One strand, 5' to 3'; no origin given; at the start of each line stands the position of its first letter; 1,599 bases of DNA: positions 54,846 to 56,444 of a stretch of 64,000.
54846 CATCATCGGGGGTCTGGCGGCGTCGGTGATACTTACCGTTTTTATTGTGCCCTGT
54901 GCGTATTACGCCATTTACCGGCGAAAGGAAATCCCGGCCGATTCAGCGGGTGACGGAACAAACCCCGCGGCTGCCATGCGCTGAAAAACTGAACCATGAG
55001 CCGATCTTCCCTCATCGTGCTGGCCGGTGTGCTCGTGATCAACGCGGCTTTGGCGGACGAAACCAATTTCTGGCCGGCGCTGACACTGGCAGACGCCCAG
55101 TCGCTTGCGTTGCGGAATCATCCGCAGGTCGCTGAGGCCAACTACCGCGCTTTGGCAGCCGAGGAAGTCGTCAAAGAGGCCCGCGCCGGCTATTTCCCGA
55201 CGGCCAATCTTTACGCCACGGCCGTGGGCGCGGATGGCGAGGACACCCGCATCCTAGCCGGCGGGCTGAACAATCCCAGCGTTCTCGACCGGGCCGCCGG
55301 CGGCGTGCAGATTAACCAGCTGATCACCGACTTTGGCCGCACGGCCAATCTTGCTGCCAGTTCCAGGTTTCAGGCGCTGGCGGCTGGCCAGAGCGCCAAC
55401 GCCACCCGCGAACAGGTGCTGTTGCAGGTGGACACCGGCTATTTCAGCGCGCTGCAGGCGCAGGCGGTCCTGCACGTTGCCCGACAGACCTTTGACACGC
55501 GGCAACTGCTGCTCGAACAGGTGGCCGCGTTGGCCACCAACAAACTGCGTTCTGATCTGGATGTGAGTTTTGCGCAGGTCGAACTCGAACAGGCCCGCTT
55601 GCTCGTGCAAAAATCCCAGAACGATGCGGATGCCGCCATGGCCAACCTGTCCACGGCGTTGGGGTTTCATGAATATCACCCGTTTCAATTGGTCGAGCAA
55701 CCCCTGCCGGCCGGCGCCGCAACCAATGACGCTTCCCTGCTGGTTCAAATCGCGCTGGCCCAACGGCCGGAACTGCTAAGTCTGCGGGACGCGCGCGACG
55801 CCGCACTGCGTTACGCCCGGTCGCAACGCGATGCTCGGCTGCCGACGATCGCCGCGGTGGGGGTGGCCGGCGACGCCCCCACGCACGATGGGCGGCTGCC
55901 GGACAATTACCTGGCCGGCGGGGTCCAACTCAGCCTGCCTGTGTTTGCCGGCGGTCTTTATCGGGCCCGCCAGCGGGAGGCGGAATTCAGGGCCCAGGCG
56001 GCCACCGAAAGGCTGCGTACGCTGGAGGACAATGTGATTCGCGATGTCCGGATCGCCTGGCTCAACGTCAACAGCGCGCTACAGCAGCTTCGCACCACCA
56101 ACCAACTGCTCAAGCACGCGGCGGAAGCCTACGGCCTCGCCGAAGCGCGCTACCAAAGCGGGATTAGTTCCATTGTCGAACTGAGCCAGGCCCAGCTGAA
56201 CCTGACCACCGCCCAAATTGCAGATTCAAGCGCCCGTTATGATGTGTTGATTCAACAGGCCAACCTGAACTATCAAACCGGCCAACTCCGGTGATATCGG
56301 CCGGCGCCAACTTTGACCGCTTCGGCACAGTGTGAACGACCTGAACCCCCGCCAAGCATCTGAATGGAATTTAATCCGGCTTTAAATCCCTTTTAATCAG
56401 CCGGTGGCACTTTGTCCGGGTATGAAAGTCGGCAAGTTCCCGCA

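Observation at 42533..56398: Shared cis-motif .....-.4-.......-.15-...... upstream of six transcription units flanking a CusRS-like two-component system: candidate regulon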

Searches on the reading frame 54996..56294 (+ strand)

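Call 10: search_protein_families(library=pfam, proteins=[window:54996-56294:+], max_evalue=0.01)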
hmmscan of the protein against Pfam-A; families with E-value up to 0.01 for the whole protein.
window:54996-56294:+ (432 aa): 1 family
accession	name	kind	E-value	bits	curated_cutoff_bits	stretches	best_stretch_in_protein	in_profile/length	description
PF02321.23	OEP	-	7.9e-53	179.5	22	2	249-429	4-187/187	Outer membrane efflux protein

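Call 18: search_protein_families(library=ncbifam, proteins=[window:54996-56294:+], max_evalue=0.001)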
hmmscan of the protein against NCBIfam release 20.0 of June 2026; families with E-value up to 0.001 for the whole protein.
window:54996-56294:+ (432 aa): 7 families
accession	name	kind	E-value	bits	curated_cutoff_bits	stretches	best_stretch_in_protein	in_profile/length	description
TIGR01844.1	type_I_sec_TolC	subfamily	3.6e-48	164.6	225.15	1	28-432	2-401/414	TolC family outer membrane protein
NF007002.0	PRK09465.1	equivalog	5.2e-21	74.7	495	1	13-431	8-426/460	outer membrane channel protein TolC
TIGR01845.1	outer_NodT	subfamily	1.2e-16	60.6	210.05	1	38-425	66-454/460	efflux transporter outer membrane subunit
NF033143.1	efflux_OM_AdeK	equivalog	1.8e-11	43.5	900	1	263-424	75-245/480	multidrug efflux RND transporter AdeIJK outer membrane channel subunit AdeK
NF033142.1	efflux_OM_AdeC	exception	7.9e-11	41.2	975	1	333-423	153-242/465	multidrug efflux RND transporter AdeABC outer membrane channel subunit AdeC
NF052390.1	efflux_OMP_AbuO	equivalog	1.1e-07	30.9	700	1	138-431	137-433/447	multidrug efflux outer membrane protein AbuO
NF007347.1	PRK09837.1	subfamily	3.1e-07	29.6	598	1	103-407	128-434/461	Cu(I)/Ag(I) efflux RND transporter outer membrane protein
